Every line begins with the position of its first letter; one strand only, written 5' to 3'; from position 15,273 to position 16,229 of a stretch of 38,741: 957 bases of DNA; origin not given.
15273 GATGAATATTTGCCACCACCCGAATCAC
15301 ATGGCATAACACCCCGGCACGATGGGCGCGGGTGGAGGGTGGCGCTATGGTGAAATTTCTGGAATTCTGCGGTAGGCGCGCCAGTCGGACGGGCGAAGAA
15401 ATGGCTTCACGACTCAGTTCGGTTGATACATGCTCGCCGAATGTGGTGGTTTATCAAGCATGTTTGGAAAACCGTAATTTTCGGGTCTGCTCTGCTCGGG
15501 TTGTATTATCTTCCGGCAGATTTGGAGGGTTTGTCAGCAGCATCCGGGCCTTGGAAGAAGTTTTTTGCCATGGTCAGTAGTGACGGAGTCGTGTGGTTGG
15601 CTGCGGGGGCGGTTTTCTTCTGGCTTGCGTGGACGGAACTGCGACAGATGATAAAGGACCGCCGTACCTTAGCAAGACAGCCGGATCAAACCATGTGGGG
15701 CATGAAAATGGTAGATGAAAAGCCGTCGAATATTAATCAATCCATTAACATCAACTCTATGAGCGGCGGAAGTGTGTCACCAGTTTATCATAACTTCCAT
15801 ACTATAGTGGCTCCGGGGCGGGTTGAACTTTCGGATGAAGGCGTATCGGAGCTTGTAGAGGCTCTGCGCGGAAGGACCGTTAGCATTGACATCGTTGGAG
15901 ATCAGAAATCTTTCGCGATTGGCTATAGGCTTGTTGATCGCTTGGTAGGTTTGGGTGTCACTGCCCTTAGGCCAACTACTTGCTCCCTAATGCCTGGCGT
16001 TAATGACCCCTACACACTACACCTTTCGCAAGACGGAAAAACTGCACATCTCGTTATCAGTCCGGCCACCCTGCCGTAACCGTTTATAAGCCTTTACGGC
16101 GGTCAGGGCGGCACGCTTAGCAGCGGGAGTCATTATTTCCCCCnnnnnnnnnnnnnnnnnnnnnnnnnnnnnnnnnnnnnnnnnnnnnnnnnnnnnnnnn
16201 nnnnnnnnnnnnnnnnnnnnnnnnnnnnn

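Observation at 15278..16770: AT-rich two-gene moron (2-TM protein plus BamE-like lipoprotein) in the rexAB slot between O-L and the repressor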

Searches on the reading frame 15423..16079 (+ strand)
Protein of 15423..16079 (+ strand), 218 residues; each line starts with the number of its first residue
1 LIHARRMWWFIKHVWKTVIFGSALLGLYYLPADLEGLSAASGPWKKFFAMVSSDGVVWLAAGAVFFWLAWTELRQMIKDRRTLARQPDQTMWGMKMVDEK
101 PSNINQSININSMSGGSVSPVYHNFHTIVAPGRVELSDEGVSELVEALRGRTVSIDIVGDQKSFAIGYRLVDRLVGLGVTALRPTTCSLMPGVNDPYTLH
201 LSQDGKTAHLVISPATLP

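Call 4: search_protein_families(library=pfam, proteins=[window:15423-16079:+], max_evalue=1)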
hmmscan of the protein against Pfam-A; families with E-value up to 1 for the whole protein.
window:15423-16079:+ (218 aa): 0 families

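Call 5: search_protein_families(library=phrogs, proteins=[window:15423-16079:+], max_evalue=1)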
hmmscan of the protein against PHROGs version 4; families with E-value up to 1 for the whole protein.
window:15423-16079:+ (218 aa): 2 families
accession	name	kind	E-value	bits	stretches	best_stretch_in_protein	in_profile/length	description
phrog_34052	-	unknown function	0.051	14.9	1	25-87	14-73/103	-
phrog_22369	-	unknown function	0.086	13.8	1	54-92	42-78/105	-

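Call 8: find_homologous_proteins(query=window:15423-16079:+)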
Query window:15423-16079:+ (218 aa): 2 proteins with E <= 0.001 among 739 candidates.
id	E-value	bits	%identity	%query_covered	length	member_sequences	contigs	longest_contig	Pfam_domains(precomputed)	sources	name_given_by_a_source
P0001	1.1e-139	481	100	97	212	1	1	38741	-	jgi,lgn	jgi:heme exporter protein D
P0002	2.9e-45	172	55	78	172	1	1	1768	-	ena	-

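Call 10: find_encoding_contigs(protein=P0002, flank=10000)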
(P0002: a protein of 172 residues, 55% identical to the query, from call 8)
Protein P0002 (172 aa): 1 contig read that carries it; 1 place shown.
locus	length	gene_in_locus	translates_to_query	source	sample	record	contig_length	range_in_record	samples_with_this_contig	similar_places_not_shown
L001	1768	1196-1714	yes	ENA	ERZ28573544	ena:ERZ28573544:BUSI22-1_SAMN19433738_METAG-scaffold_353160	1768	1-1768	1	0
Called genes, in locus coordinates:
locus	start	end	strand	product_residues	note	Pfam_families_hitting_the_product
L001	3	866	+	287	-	?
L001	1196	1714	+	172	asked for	-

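Call 30: search_protein_representatives(alignment_id=A2)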
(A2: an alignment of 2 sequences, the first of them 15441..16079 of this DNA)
Query: 2 sequences, 215 profile positions. Proteins with E-value up to 0.001 (for the whole library): 38; up to 1e-10: 9; up to 1e-30: 6. The best 38 are listed.
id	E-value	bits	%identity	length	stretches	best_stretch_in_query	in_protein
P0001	1.4e-129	446.3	-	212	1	1-215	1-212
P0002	7.4e-100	349.1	-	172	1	44-215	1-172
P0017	5.3e-39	150.2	-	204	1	86-215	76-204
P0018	6.6e-38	146.6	-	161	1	87-215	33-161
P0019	2.5e-36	141.5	-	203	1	85-215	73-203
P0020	8.8e-31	123.4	-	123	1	94-215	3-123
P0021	8.5e-30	120.1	-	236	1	90-215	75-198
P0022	3.5e-24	101.8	-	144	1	93-215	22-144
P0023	1.6e-14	70.2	-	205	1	4-74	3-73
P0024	2.5e-10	56.5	-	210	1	3-83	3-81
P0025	1.3e-09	54.2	-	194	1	1-81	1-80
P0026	7.0e-09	51.8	-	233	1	1-102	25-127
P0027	4.8e-08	49.0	-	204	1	13-213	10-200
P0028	5.9e-08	48.8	-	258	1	3-85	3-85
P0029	8.9e-08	48.2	-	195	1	123-212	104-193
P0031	1.2e-07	47.7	-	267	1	3-75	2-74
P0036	1.2e-06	44.4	-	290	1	1-76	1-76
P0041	1.4e-05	41.0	-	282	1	3-83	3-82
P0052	9.3e-04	35.0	-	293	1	1-74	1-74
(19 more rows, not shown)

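Call 33: find_encoding_contigs(protein=P0017, flank=8000)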
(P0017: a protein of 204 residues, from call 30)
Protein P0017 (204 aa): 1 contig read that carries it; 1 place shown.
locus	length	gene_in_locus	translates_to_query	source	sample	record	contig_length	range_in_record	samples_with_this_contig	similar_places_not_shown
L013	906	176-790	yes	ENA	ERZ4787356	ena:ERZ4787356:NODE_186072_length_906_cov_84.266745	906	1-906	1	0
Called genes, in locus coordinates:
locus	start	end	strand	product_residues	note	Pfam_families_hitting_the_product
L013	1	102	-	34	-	?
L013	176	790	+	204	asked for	-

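Call 34: find_encoding_contigs(protein=P0023, flank=8000)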
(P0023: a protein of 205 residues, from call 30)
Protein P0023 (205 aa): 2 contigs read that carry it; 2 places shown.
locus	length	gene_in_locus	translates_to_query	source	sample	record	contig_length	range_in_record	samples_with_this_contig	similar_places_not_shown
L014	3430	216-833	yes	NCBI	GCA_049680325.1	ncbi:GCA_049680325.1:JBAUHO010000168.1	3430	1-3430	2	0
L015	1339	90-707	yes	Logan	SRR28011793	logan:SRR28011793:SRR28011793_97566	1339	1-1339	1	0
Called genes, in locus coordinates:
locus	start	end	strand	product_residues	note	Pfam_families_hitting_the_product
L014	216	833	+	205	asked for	-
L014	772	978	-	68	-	PF20075:DUF6471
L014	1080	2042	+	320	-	PF12760:Zn_ribbon_IS1595, PF12762:DDE_Tnp_IS1595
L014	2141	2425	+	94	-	-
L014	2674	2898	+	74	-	-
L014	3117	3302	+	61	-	-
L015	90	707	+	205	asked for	-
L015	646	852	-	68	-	PF20075:DUF6471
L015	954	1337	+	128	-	?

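Call 41: search_solved_structures(query=A3, max_evalue=10)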
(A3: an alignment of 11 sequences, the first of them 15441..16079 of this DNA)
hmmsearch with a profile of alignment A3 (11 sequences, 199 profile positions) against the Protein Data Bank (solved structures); distinct sequences matched with E-value up to 10: 13.
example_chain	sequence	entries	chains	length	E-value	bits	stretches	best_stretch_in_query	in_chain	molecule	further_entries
3mmd_A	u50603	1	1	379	0.14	15.2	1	92-148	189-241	Endo-1,4-beta-xylanase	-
9fk9_A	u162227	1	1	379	0.16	15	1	92-148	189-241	Endo-1,4-beta-xylanase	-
4pud_A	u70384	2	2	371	0.19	14.8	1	92-147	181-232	Endo-1,4-beta-xylanase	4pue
1r86_A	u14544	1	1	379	0.2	14.7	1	92-147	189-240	Endo-1,4-beta-xylanase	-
4prw_A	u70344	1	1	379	0.2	14.7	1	92-147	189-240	Endo-1,4-beta-xylanase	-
1hiz_A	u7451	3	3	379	0.2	14.7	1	92-147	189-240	ENDO-1,4-BETA-XYLANASE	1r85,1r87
9fk8_A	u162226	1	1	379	0.21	14.7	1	92-147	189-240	Endo-1,4-beta-xylanase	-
9fk1_A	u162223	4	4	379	0.22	14.6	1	92-147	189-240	Endo-1,4-beta-xylanase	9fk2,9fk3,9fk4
9fk7_A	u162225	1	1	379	0.22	14.6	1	92-147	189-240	Endo-1,4-beta-xylanase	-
9fk6_A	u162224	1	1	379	0.22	14.6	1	92-147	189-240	Endo-1,4-beta-xylanase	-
2lta_A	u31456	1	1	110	2.3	11.3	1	118-165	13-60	De novo designed protein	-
8ikg_R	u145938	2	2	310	3.2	10.8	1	6-75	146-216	Cannabinoid receptor 1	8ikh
9r1o_A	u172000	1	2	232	7.8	9.5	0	5-55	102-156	sc-apCC-6-DPH-NR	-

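Call 46: predict_structure(alignment_id=A3)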
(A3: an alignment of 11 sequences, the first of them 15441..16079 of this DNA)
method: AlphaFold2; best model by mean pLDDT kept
length: 212 residues; sequences in the alignment: 11
mean_pLDDT: 72.9   pTM: 0.45
mean pLDDT of the five models: 72.9, 71.5, 71.4, 67.9, 66.9
residues with pLDDT >= 90: 61; 70-90: 68; 50-70: 48; < 50: 35
segments of 3 or more residues with pLDDT < 50: 80-113
pLDDT, mean of each block of 10 residues (from residue 1): 64 65 54 63 75 88 90 74 40 36 40 59 74 90 93 90 94 93 76 89 86 53
secondary structure, 60 per line:
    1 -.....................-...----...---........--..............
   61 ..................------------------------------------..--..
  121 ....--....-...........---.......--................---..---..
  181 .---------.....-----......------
elements in order: H2-22 H37-44 H47-78 E119-124 E127-130 H132-142 E146-152 H155-170 E179-181 E191-195 E201-206

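Call 49: find_related_loci(query=A5, collection=viral_contigs, flank=6000)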
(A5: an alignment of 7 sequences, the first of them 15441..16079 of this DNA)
Query A5 (212 aa) in viral_contigs; peptide patterns used: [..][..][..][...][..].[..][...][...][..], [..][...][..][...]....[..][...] (x = any residue, [..] = any of these).
183 stretches matched a pattern; 1 encode a relative of the query (tblastn E <= 1e-3); 1 distinct loci.
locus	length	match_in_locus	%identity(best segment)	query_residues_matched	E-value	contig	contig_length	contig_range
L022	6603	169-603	44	57-212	5e-36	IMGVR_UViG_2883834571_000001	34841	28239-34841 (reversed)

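Call 53: fold_search(model_id=the predicted structure, library=pdb)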
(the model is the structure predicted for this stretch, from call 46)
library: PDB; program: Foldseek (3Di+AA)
matches with E <= 10: 690; with E <= 0.001: 0
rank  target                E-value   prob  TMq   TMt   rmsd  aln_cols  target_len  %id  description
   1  9ut8_A                2.4e-01  0.69  0.20  0.06   5.5        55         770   18  The full-length human sweet taste receptor TAS1R2 and TAS1R3 in the apo state (released 2025-07-16)
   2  8xzv_E                3.1e-01  0.16  0.17  0.11  13.0        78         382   20  Architecture of the spinach plastid-encoded RNA polymerase (released 2024-12-04)
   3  9utc_A                3.3e-01  0.66  0.20  0.09   5.2        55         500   18  The VFT domains of human sweet taste receptor TAS1R2 and TAS1R3 in the sucralose-bound state (released 2025-07-16)
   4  9oq3_A                3.3e-01  0.60  0.21  0.09   8.7        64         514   12  Structure of the sweet receptor bound to advantame in the loose state, extracellular domain (released 2025-09-03)
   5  9opz_A                3.5e-01  0.54  0.21  0.09   9.0        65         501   17  Structure of the sweet receptor bound to sucralose in the compact state, extracellular domain (released 2025-08-27)
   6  9ut9_A                3.8e-01  0.54  0.20  0.09   9.1        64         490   12  The VFT domains of human sweet taste receptor TAS1R2 and TAS1R3 in the apo state (released 2025-07-16)
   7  9opw_A                3.8e-01  0.54  0.20  0.09   8.9        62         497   14  Structure of the sweet receptor in the apo state, extracellular domain (released 2025-09-03)
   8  8qma_S                3.8e-01  0.13  0.19  0.12  13.8       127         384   12  Structure of the plastid-encoded RNA polymerase complex (PEP) from Sinapis alba (released 2024-03-06)
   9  9opy_A                4.0e-01  0.54  0.20  0.06   8.7        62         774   11  Structure of the sweet receptor in the apo state (released 2025-09-03)
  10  9ix4_B                4.9e-01  0.09  0.13  0.04   9.4        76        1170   10  Cryo-EM structure of Lactobacillus casei DdmD dimer bound with DNA (released 2025-01-01)
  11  9uno_C                5.2e-01  0.47  0.19  0.06   4.6        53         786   17  native NMDA receptor-GluN1/N2A in the inactive state (released 2026-02-18)
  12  8ras_S                5.2e-01  0.11  0.18  0.11  14.1        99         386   18  Plastid-encoded RNA polymerase transcription elongation complex (released 2024-03-06)
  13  9nov_A                5.6e-01  0.60  0.21  0.10   4.9        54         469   13  Human sweet taste receptor (TAS1R2 + TAS1R3) VFT domains bound to sucralose (released 2025-05-14)
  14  8ras_K                6.3e-01  0.15  0.18  0.11  12.5        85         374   18  Plastid-encoded RNA polymerase transcription elongation complex (released 2024-03-06)
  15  1f2u_D                6.3e-01  0.08  0.17  0.22  12.7       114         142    9  Crystal Structure of RAD50 ABC-ATPase (released 2000-08-02)
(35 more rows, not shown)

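Call 55: find_related_loci(query=A6, collection=genome_contigs, flank=8000)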
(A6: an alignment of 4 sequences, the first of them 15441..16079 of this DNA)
Query A6 (212 aa) in genome_contigs; peptide patterns used: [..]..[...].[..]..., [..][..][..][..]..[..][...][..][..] (x = any residue, [..] = any of these).
67 stretches matched a pattern; 1 encode a relative of the query (tblastn E <= 1e-3); 1 distinct loci.
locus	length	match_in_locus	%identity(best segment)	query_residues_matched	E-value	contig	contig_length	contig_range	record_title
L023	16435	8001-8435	44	57-212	1e-35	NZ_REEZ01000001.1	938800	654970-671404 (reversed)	Pararhodobacter zhoushanensis strain ZQ420 Scaffold1, whole genome shotgun sequence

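Call 61: search_protein_families(library=padloc, proteins=[window:15441-16079:+, P0023, P0024, P0028, P0031, P0036, P0017, P0041, P0052], max_evalue=0.1)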
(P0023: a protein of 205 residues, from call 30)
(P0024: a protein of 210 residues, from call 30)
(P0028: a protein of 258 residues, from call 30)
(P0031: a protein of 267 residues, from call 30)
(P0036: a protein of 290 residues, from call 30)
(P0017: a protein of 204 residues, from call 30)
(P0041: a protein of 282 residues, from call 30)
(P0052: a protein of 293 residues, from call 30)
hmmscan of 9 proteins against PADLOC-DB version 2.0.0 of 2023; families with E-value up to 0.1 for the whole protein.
window:15441-16079:+ (212 aa): 1 family
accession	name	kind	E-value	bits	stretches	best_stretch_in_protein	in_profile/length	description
PDLC03426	REase_II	-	0.034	11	1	6-97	238-343/486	Type II restriction enzyme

P0023 (205 aa): 0 families

P0024 (210 aa): 0 families

P0028 (258 aa): 0 families

P0031 (267 aa): 0 families

P0036 (290 aa): 0 families

P0017 (204 aa): 0 families

P0041 (282 aa): 0 families

P0052 (293 aa): 0 families
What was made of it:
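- On Lambda RexAB: No Pfam or PADLOC match (calls 4, 61).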

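Call 66: find_encoding_contigs(protein=P0036, flank=8000)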
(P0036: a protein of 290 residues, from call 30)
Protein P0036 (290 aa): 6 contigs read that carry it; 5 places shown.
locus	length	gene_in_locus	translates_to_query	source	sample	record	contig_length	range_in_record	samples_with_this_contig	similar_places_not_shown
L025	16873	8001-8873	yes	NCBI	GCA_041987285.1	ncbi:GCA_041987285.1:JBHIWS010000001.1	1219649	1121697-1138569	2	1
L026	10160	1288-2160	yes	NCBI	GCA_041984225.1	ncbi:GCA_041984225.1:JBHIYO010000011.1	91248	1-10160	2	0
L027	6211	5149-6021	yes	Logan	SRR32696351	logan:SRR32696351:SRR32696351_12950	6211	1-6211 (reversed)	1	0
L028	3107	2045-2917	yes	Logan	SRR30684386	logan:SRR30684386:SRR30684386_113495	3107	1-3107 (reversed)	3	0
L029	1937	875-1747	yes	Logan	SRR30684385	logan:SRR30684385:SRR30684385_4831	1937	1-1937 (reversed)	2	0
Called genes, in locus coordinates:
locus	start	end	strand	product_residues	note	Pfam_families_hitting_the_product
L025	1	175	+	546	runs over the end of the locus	-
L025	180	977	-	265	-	PF00459:Inositol_P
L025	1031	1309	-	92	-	-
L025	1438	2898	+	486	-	PF13727:CoA_binding_3, PF02397:Bac_transf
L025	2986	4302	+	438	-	PF03721:UDPG_MGDP_dh_N, PF00984:UDPG_MGDP_dh, PF03720:UDPG_MGDP_dh_C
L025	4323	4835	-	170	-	-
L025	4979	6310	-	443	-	PF07690:MFS_1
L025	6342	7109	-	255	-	PF01553:Acyltransferase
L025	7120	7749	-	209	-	PF00440:TetR_N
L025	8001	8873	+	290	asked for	-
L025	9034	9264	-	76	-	-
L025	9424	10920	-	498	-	-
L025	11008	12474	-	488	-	PF01663:Phosphodiest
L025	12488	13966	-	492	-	-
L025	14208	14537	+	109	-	PF02699:YajC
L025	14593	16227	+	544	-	PF07549:Sec_GG (weak), PF21760:SecD_1st, PF22599:SecDF_P1_head, PF00873:ACR_tran (weak), PF02355:SecD_SecF_C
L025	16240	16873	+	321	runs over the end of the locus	PF07549:Sec_GG (weak), PF02355:SecD_SecF_C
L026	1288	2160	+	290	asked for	-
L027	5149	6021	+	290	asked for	-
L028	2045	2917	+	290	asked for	-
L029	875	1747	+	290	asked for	-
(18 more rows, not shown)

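Call 67: find_encoding_contigs(protein=P0024, flank=8000)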
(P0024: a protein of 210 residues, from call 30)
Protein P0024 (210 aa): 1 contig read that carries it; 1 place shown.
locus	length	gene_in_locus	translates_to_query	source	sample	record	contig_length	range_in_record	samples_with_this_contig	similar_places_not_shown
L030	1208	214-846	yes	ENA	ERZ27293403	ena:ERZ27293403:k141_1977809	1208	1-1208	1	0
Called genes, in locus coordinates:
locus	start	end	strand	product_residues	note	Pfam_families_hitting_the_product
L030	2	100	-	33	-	?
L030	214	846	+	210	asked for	-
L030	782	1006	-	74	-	PF20075:DUF6471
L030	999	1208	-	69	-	?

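Call 81: search_protein_families(library=ncbifam, proteins=[window:15441-16079:+], max_evalue=1)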
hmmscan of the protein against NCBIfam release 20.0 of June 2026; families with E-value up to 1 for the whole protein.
window:15441-16079:+ (212 aa): 0 families
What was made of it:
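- Checked: Its C-terminal domain matches nothing in Pfam, NCBIfam, PHROGs, PADLOC, PDB sequences or Foldseek-PDB (calls 4, 5, 41, 53, 61, 81).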

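Call 84: search_dna_similar(query=window:15441-16079:+, collection=phages, mode=protein, max_evalue=0.01, max_rows=20)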
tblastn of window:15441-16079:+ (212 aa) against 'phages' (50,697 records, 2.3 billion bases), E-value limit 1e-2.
No match.

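Call 86: search_dna_similar(query=window:15441-16079:+, collection=plasmids, mode=protein, max_evalue=0.001, max_rows=20)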
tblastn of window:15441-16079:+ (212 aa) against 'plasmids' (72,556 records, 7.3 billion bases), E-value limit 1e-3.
No match.
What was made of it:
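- Tried and rejected: The 2-TM protein has no match in plasmids (call 86).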

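Call 92: list_cluster_members(proteins=[P0001, P0003, P0005])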
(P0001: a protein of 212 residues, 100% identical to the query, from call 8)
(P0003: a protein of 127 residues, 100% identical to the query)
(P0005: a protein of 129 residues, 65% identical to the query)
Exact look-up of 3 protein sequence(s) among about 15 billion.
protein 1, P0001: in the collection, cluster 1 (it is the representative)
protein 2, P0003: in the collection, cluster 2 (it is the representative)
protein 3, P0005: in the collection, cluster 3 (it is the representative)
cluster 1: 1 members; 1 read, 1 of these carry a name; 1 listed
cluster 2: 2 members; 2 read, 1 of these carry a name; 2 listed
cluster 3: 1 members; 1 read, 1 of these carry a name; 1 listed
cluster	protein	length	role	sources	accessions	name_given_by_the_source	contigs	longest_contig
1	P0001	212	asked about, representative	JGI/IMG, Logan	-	heme exporter protein D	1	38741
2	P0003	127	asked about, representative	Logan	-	-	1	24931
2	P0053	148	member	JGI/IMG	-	hypothetical protein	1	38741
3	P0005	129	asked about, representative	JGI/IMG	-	hypothetical protein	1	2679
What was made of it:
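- Tried and rejected: list_cluster_members gave no host information (call 92).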

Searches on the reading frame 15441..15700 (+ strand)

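Call 60: search_protein_families(library=pfam, alignment_id=A4, max_evalue=0.01)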
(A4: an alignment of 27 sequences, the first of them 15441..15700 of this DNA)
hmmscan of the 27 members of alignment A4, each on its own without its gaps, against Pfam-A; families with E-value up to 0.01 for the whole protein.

A. member 1, window:15441-15700:+ (86 aa): 0 families

B. families by the number of members that match (of 27 scanned): 1 family
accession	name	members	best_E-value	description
PF18920.5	DUF5671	1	0.00057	Domain of unknown function (DUF5671)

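Call 63: find_related_loci(query=A7, collection=viral_contigs, flank=6000)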
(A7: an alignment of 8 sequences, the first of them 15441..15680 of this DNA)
Query A7 (80 aa) in viral_contigs; peptide patterns used: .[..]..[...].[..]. (x = any residue, [..] = any of these).
10 stretches matched a pattern, but none encodes a relative of the query by tblastn (E <= 1e-3).

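Call 64: find_related_loci(query=A7, collection=metagenome_contigs, flank=8000)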
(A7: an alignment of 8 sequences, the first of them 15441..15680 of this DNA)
Query A7 (80 aa) in metagenome_contigs; peptide patterns used: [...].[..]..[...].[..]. (x = any residue, [..] = any of these).
58 stretches matched a pattern; 1 encode a relative of the query (tblastn E <= 1e-3); 1 distinct loci.
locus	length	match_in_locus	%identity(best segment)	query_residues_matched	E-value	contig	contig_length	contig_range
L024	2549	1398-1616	33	1-73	3e-16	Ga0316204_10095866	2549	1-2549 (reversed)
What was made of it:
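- Tried and rejected: The N-module pattern found no viral contig (call 63) and only one metagenome contig (call 64).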
